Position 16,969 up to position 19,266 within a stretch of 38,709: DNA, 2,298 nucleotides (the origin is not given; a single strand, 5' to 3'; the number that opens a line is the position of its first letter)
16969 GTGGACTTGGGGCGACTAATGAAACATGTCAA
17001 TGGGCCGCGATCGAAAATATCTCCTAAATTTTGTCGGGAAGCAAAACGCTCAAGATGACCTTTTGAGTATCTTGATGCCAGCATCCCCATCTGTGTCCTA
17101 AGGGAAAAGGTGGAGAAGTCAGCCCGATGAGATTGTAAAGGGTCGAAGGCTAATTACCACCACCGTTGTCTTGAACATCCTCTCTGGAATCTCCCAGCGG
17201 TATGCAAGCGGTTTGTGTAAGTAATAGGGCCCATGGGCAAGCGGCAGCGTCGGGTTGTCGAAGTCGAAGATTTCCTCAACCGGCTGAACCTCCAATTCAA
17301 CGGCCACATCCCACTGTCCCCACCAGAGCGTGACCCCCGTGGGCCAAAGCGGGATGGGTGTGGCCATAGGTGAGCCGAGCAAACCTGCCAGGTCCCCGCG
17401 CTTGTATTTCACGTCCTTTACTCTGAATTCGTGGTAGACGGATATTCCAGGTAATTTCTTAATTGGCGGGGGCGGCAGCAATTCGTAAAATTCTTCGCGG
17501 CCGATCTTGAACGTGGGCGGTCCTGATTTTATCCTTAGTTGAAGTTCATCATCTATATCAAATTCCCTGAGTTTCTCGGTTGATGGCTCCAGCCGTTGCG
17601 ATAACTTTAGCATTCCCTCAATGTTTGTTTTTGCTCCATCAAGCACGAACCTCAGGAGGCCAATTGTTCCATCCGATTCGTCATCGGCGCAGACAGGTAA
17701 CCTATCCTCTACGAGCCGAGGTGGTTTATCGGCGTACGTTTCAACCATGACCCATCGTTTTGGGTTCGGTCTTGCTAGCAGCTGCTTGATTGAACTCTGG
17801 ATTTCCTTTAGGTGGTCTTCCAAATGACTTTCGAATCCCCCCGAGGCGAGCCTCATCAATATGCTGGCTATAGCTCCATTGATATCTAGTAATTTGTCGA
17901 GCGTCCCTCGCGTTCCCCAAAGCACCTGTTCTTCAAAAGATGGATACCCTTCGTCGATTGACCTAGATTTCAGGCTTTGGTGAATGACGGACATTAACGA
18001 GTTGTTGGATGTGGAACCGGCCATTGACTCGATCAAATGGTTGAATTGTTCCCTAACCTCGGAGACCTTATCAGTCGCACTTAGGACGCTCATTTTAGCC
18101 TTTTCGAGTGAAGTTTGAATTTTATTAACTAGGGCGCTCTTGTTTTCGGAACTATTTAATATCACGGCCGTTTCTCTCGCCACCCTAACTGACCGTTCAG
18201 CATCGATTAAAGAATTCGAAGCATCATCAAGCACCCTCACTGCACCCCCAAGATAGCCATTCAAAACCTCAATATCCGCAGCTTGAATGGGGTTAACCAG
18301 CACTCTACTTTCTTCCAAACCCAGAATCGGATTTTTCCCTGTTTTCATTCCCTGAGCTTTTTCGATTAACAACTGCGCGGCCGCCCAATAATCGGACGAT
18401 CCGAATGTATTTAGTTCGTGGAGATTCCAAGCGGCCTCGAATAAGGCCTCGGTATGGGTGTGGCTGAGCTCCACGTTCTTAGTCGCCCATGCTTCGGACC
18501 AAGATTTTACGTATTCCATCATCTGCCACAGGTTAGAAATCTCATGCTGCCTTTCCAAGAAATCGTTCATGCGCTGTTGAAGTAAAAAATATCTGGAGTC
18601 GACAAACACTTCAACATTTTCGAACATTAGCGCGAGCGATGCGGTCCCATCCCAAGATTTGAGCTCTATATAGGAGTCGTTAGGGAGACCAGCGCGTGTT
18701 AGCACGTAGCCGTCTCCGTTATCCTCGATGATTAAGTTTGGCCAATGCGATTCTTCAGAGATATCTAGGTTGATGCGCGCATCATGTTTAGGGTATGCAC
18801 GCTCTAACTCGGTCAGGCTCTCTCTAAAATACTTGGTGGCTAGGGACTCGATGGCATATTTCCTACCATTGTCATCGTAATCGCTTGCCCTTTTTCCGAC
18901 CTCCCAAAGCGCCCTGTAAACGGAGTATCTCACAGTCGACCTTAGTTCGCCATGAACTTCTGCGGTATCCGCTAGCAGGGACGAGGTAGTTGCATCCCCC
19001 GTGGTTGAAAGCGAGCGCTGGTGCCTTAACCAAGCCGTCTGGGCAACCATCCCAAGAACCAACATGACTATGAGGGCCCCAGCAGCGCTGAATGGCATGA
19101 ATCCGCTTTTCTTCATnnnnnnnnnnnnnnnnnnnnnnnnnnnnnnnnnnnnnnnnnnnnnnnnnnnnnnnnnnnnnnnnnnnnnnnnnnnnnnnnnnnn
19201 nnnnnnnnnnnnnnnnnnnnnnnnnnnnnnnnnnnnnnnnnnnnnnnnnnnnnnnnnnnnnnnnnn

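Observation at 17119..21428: Six-gene, tightly coupled operon in which every product starts with a pilin-like hydrophobic helix, with no assembly machinery nearby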

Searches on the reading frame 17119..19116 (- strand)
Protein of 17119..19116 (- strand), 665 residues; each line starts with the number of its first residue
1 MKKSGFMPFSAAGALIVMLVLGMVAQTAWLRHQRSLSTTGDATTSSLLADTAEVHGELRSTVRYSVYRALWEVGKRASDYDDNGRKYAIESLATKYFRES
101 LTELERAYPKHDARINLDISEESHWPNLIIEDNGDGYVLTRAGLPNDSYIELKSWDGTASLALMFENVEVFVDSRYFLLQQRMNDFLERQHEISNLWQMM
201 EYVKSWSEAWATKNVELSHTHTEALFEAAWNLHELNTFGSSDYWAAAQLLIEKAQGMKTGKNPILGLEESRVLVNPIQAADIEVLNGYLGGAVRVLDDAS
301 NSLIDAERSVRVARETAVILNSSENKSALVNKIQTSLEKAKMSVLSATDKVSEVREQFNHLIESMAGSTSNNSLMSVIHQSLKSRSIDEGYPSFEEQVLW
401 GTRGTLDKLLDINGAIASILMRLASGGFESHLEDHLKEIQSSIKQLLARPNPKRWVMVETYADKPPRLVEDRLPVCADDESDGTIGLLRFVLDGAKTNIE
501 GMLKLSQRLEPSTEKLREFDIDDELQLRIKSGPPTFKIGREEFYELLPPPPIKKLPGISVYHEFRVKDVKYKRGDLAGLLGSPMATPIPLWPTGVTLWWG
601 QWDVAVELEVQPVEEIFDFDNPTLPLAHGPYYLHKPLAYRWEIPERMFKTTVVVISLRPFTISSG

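Call 6: search_protein_families(library=pfam, proteins=[window:17119-19116:-], max_evalue=1)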
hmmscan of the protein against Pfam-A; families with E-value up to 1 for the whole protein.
window:17119-19116:- (665 aa): 0 families

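Call 7: search_protein_families(library=ncbifam, proteins=[window:17119-19116:-], max_evalue=1)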
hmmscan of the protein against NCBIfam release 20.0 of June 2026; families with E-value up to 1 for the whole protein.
window:17119-19116:- (665 aa): 0 families

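Call 11: find_homologous_proteins(query=window:17119-19116:-, max_evalue=0.001)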
Query window:17119-19116:- (665 aa): 42 proteins with E <= 0.001 among 8000 candidates.
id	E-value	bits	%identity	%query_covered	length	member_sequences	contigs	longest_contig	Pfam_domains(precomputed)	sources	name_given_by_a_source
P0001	0.0e+0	1505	100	100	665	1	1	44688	-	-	-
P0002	1.0e-215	736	51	100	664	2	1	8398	-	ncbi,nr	ncbi:MAG: hypothetical protein QMD95_04320 [Candidatus Hodarchaeaceae archaeon]|nr:hypothetical prot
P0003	1.0e-211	723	51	100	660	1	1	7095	-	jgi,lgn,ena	-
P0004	8.8e-211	720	50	99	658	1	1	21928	-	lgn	-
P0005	4.6e-210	718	48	99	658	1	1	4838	-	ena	-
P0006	6.8e-207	707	49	100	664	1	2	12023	-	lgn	-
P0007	2.5e-206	705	48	100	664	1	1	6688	-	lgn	-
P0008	1.3e-204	700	49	100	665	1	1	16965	-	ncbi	-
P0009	2.2e-204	699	48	100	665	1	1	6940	-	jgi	-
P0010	2.7e-197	676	48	99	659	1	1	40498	-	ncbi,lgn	-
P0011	4.9e-194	665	47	99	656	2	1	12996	-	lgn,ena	-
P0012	6.3e-194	664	48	100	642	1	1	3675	-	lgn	-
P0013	3.5e-189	649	47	99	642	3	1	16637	-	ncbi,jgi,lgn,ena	-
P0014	1.3e-168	581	43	100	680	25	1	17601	-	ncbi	-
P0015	4.5e-168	579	43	100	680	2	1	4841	-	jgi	-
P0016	1.1e-166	574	43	100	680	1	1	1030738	-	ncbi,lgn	-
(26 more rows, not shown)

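Call 13: find_encoding_contigs(protein=P0016, flank=10000, max_places=3)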
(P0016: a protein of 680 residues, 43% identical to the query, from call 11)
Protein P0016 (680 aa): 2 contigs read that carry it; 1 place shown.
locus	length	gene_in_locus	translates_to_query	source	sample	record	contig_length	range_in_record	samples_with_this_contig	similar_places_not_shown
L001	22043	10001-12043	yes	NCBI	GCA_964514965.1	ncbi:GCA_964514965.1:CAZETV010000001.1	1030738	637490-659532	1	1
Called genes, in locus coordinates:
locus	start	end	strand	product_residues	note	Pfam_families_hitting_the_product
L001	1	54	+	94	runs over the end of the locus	PF08608:Wyosine_form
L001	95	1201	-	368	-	-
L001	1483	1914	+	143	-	PF24034:DUF7343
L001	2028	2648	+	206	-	PF01997:Translin (weak)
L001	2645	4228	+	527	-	PF17759:tRNA_synthFbeta (faint), PF01409:tRNA-synt_2d, PF00587:tRNA-synt_2b (weak), PF18006:SepRS_C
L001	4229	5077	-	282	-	PF01261:AP_endonuc_2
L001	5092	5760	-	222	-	PF04493:Endonuclease_5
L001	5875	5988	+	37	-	-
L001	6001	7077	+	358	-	PF21686:LigD_Prim-Pol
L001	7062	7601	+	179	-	-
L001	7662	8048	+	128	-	-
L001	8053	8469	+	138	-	-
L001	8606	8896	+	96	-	-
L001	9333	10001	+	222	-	-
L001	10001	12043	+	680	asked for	-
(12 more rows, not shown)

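Call 15: find_related_loci(query=A1, collection=genome_contigs, flank=10000)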
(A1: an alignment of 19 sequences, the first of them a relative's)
Query A1 (665 aa) in genome_contigs; peptide patterns used: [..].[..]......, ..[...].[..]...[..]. (x = any residue, [..] = any of these).
52 stretches matched a pattern; 28 encode a relative of the query (tblastn E <= 1e-3); 27 distinct loci.
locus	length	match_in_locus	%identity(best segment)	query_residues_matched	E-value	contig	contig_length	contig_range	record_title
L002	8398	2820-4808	51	1-664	0e+0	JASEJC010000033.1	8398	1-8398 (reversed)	MAG: Candidatus Hodarchaeaceae archaeon isolate Yes71-22 NODE_33_length_8398_cov_9.334772, whole genome shotgun sequence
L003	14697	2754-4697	47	1-664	0e+0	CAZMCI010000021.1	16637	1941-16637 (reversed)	MAG TPA_asm: Candidatus Hadarchaeota archaeon isolate binchicken_co349_82 genome assembly, contig: NODE_903_length_16637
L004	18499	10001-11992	48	1-664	0e+0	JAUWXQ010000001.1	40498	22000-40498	MAG: Hadesarchaea archaeon isolate CSMAG_2688 CSMAG_2688_k141_1853675_length_40498_cov_8.6735, whole genome shotgun sequ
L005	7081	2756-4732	47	1-662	0e+0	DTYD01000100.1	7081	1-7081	MAG TPA_asm: Hadesarchaea archaeon isolate UWMA-0211 k99_2791008, whole genome shotgun sequence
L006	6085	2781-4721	47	1-663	0e+0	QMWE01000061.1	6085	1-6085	MAG: Hadesarchaea archaeon isolate B75_G9 B75_Guay9_scaffold_22697, whole genome shotgun sequence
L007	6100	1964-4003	44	1-663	0e+0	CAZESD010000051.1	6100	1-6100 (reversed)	MAG TPA_asm: Candidatus Hadarchaeota archaeon isolate SRP239594_co1_156 genome assembly, contig: NODE_8842_length_6100_c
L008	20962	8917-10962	43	1-665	6e-178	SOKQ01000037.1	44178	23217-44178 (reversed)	MAG: Hadesarchaea archaeon isolate E44_bin86 NODE_173_length_44178_cov_12.910500, whole genome shotgun sequence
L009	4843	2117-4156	43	1-663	4e-180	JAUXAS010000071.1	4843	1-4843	MAG: Hadesarchaea archaeon isolate CSMAG_2768 CSMAG_2768_k141_922804_length_4843_cov_16.9251, whole genome shotgun seque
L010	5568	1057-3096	43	1-663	5e-178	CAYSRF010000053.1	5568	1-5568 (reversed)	MAG TPA_asm: Candidatus Hadarchaeota archaeon isolate SRP239594_co1_80 genome assembly, contig: NODE_10466_length_5568_c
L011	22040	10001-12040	43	1-663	1e-173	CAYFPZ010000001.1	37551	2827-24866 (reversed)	MAG TPA_asm: Candidatus Hadarchaeota archaeon isolate ERP108616_co1_256 genome assembly, contig: k119_1014298, whole gen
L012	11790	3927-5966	42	1-663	1e-169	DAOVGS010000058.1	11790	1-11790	MAG TPA_asm: Hadesarchaea archaeon isolate CSMAG_1141 CSMAG_1141_k141_132554_length_11790_cov_8.9843, whole genome shotg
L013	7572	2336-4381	43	1-665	5e-169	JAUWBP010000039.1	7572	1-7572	MAG: Hadesarchaea archaeon isolate CSMAG_1323 CSMAG_1323_k141_1701461_length_7572_cov_32.3995, whole genome shotgun sequ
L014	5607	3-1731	48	73-664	1e-152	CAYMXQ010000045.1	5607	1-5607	MAG TPA_asm: Candidatus Hadarchaeota archaeon isolate binchicken_co266_291 genome assembly, contig: NODE_33934_length_56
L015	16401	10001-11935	39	1-664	3e-148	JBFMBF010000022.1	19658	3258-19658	MAG: Candidatus Hadarchaeota archaeon isolate MAG157 MAG157_22, whole genome shotgun sequence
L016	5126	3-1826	42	73-663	7e-148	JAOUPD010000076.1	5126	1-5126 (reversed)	MAG: Hadesarchaea archaeon isolate 8_1_Oct_SF_Bin37 8_1_Oct_SF_Bin37_scaffold_19758_c1, whole genome shotgun sequence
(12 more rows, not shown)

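Call 37: search_protein_families(library=pfam, alignment_id=A1, max_evalue=1)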
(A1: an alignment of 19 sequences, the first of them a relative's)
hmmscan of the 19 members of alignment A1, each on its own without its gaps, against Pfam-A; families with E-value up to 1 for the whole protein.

A. member 1, P0001 (665 aa): 0 families

B. families by the number of members that match (of 19 scanned): 45 families (the first 25 are shown)
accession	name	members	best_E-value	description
PF05335.18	DUF745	7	0.0002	Protein of unknown function (DUF745)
PF06009.19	Laminin_II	4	0.019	Laminin Domain II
PF07889.17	DUF1664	4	0.078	Protein of unknown function (DUF1664)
PF07464.16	ApoLp-III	3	0.015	Apolipophorin-III precursor (apoLp-III)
PF07544.18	Med9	3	0.021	RNA polymerase II transcription mediator complex subunit 9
PF10167.14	BORCS8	3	0.063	BLOC-1-related complex sub-unit 8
PF22905.2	Hydro_N_hd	2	0.013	Hydrolase N-terminal helical domain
PF07321.17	YscO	2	0.077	Type III secretion protein YscO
PF05377.16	FlaC_arch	2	0.3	Flagella accessory protein C (FlaC)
PF12957.13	DUF3846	1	0.0015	Domain of unknown function (DUF3846)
PF13801.11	Metal_resist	1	0.0018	Heavy-metal resistance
PF24760.1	TPR_IF140_C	1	0.017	IF140 C-terminal TPR domain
PF04108.17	ATG17_like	1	0.02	Autophagy protein ATG17-like domain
PF21335.2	ATPD_C_metazoa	1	0.026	Metazoan delta subunit of F1F0-ATP synthase, C-terminal domain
PF04100.18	Vps53_N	1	0.038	Vps53, N-terminal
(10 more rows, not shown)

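Call 45: predict_structure(alignment_id=A1)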
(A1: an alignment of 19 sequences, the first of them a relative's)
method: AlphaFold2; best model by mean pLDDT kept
length: 665 residues; sequences in the alignment: 19
mean_pLDDT: 73.1   pTM: 0.55
mean pLDDT of the five models: 73.1, 71.8, 71.6, 71.3, 66.4
residues with pLDDT >= 90: 143; 70-90: 291; 50-70: 110; < 50: 121
segments of 3 or more residues with pLDDT < 50: 1-10, 24-42, 256-273, 514-558, 617-638
pLDDT, mean of each block of 10 residues (from residue 1): 36 53 48 36 61 75 79 67 78 88 79 78 70 65 81 76 77 59 74 85 82 85 85 71 60 51 36 59 88 95 97 91 84 95 97 94 82 76 72 91 97 95 81 92 94 85 71 88 94 89 74 46 38 38 38 42 77 87 86 81 87 48 36 41 74 86 80
secondary structure, 60 per line:
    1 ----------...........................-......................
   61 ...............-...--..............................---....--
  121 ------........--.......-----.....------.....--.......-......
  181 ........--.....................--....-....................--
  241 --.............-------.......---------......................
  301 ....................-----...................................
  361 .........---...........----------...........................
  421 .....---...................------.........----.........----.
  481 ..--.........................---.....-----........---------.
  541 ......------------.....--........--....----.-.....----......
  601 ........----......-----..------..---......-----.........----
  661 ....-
elements in order (helices of 4 or more, strands of 3 or more residues): H11-37 H39-75 H82-111 E115-118 E127-134 E137-143 E149-153 E160-164 E167-173 H175-188 H191-211 E214-217 H219-238 H243-255 H263-269 H279-320 H326-369 H373-383 H394-425 H429-447 E454-462 E467-475 H485-509 H513-517 H523-530 H540-546 E559-563 E566-573 H576-579 E586-590 E595-608 E613-618 E637-642 E648-656 E661-664

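Call 50: fold_search(model_id=the predicted structure, library=pdb)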
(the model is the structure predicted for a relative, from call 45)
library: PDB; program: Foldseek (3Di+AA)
matches with E <= 10: 399; with E <= 0.001: 0
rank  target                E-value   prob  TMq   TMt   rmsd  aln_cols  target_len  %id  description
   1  8gl3                  3.0e-02  1.00  0.19  0.55   4.5       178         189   14  De novo design of monomeric helical bundles for pH-controlled membrane lysis (released 2023-09-06)
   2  6xvi_C                8.4e-02  0.30  0.14  0.20  22.9       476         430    9  Crystal structure of Megabody Mb-Nb207-c7HopQ_A12 (released 2021-01-13)
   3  6xv8_B                8.4e-02  0.25  0.14  0.19  24.4       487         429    8  Crystal structure of Megabody Mb-Nb207-c7HopQ_G10 (released 2021-01-13)
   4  7x8v_A                1.5e-01  0.97  0.15  0.46   7.1       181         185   10  Cooperative regulation of PBI1 and MAPKs controls WRKY45 transcription factor in rice immunity (released 2022-04-06)
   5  7nmq                  1.6e-01  0.14  0.10  0.16  23.3       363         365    8  Bacillus cereus HblL1 toxin component (released 2021-04-07)
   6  8r5s_A                1.7e-01  0.54  0.15  0.30  15.5       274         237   10  t113 - De-novo designed soluble homotetramer (released 2024-11-27)
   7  8r5s_E                2.2e-01  0.38  0.14  0.28  15.7       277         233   10  t113 - De-novo designed soluble homotetramer (released 2024-11-27)
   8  7rpr_A                2.6e-01  0.69  0.12  0.38   9.7       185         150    8  Borrelia miyamotoi FbpA complement inhibitory domain (released 2022-04-27)
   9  8r5s_G                2.9e-01  0.51  0.12  0.27  22.2       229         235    8  t113 - De-novo designed soluble homotetramer (released 2024-11-27)
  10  1y4c_A                3.0e-01  0.98  0.13  0.18  23.4       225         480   10  Designed Helical Protein fusion MBP (released 2005-02-15)
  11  5kuc                  3.7e-01  0.13  0.10  0.16  34.7       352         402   11  Crystal structure of trypsin activated Cry6Aa (released 2016-08-03)
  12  8r5s_D                3.8e-01  0.47  0.13  0.29  22.3       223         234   10  t113 - De-novo designed soluble homotetramer (released 2024-11-27)
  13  4o9r                  4.0e-01  0.33  0.14  0.19  14.1       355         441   12  Human Smoothened Receptor structure in complex with cyclopamine (released 2014-03-05)
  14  8w6e_B                4.0e-01  0.30  0.11  0.30  10.8       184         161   13  De novo design of HBC599 binder (released 2024-11-27)
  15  6mbz_B                4.0e-01  0.12  0.11  0.14  25.1       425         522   10  Structure of Transcription Factor (released 2019-06-19)
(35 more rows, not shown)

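Call 51: search_protein_representatives(alignment_id=A1)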
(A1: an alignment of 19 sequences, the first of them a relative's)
Query: 19 sequences, 677 profile positions. Proteins with E-value up to 0.001 (for the whole library): 84; up to 1e-10: 69; up to 1e-30: 64. The best 84 are listed.
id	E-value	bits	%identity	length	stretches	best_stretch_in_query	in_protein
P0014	0.0e+00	1098.1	-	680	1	1-675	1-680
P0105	7.7e-275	930.0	-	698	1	1-676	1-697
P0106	3.1e-269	911.5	-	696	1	2-676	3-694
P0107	6.3e-246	834.5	-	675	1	3-675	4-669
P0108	7.0e-202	688.9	-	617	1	36-676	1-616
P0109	1.5e-199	681.2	-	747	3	1-340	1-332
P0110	2.7e-195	667.1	-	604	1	47-675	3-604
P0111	4.2e-190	650.0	-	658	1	3-675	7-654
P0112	2.1e-184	631.1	-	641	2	1-452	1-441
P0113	1.9e-179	614.8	-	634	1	1-675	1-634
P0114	6.6e-165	566.7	-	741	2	1-418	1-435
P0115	1.7e-157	542.2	-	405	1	1-408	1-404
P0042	4.0e-157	541.0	-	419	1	1-420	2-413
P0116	8.3e-150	516.8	-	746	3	420-676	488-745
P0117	9.1e-142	490.2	-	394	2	1-254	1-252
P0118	5.0e-141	487.8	-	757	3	2-312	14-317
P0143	1.6e-72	261.4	-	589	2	438-674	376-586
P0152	1.3e-60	222.1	-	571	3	548-675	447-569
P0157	1.0e-53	199.2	-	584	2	427-673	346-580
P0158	3.5e-53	197.5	-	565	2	4-264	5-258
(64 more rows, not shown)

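Call 58: find_encoding_contigs(protein=P0001, flank=10000, max_places=2)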
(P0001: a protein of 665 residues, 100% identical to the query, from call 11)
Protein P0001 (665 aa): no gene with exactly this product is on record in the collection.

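Call 59: find_encoding_contigs(protein=P0118, flank=10000, max_places=3)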
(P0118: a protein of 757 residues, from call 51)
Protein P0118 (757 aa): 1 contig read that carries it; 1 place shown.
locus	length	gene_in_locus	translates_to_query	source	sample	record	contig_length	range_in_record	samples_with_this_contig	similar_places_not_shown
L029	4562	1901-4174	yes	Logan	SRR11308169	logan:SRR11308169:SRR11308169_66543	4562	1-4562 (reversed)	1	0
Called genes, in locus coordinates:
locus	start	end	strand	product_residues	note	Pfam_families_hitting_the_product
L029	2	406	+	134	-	?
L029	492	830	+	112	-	-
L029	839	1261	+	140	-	-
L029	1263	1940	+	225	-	-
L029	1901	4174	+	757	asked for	-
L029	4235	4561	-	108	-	?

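Call 60: find_encoding_contigs(protein=P0158, flank=10000, max_places=3)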
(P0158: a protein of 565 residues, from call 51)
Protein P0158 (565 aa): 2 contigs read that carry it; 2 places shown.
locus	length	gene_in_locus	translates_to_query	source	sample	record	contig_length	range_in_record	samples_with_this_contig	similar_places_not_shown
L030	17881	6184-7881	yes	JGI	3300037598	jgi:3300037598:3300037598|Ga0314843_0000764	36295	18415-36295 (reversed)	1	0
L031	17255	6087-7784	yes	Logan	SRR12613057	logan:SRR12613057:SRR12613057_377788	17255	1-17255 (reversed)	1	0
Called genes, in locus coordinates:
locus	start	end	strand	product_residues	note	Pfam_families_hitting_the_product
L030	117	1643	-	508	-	PF01935:DUF87, PF05872:HerA_C (weak)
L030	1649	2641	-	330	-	PF09376:NurA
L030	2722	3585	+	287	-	PF01040:UbiA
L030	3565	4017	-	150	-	PF00565:SNase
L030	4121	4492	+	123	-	PF13620:CarboxypepD_reg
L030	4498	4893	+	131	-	-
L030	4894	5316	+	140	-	-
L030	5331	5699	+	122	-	-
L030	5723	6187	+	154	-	-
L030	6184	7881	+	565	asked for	-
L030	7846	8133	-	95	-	-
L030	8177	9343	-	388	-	PF00999:Na_H_Exchanger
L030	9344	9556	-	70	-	PF04457:MJ1316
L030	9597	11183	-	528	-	PF01435:Peptidase_M48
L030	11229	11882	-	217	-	PF00753:Lactamase_B, PF19583:ODP, PF23023:Anti-Pycsar_Apyc1 (faint)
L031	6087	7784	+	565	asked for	-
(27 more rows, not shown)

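Call 61: find_encoding_contigs(protein=P0152, flank=10000, max_places=3)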
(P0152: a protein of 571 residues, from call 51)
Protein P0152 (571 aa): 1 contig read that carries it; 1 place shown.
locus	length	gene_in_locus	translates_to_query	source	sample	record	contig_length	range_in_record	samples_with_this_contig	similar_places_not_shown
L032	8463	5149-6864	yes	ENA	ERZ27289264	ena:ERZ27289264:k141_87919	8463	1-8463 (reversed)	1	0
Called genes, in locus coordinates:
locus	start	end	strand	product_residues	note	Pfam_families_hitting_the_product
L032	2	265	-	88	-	?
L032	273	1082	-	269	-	PF01791:DeoC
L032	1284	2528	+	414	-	PF00275:EPSP_synthase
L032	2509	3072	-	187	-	PF10469:AKAP7_NLS, PF02834:LigT_PEase, PF13563:2_5_RNA_ligase2, PF02834:LigT_PEase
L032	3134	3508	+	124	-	-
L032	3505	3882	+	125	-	-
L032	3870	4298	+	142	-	-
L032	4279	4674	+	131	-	-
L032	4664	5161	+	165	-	-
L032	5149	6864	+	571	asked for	-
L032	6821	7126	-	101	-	-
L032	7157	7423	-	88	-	PF04457:MJ1316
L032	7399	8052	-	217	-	PF00753:Lactamase_B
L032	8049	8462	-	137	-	?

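Call 104: find_encoding_contigs(protein=P0157, flank=10000, max_places=2)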
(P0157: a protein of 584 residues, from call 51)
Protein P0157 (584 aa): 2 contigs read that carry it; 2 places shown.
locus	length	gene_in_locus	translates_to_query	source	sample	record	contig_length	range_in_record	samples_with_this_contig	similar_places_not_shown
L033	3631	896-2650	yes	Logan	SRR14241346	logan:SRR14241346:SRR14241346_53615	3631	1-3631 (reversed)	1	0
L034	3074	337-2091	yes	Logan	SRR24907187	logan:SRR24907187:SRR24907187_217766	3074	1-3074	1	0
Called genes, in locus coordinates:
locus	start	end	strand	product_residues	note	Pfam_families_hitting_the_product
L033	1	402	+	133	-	?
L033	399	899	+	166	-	-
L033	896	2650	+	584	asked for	-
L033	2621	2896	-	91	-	-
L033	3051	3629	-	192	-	?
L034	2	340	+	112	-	?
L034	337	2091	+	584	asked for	-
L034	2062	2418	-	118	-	-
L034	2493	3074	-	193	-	?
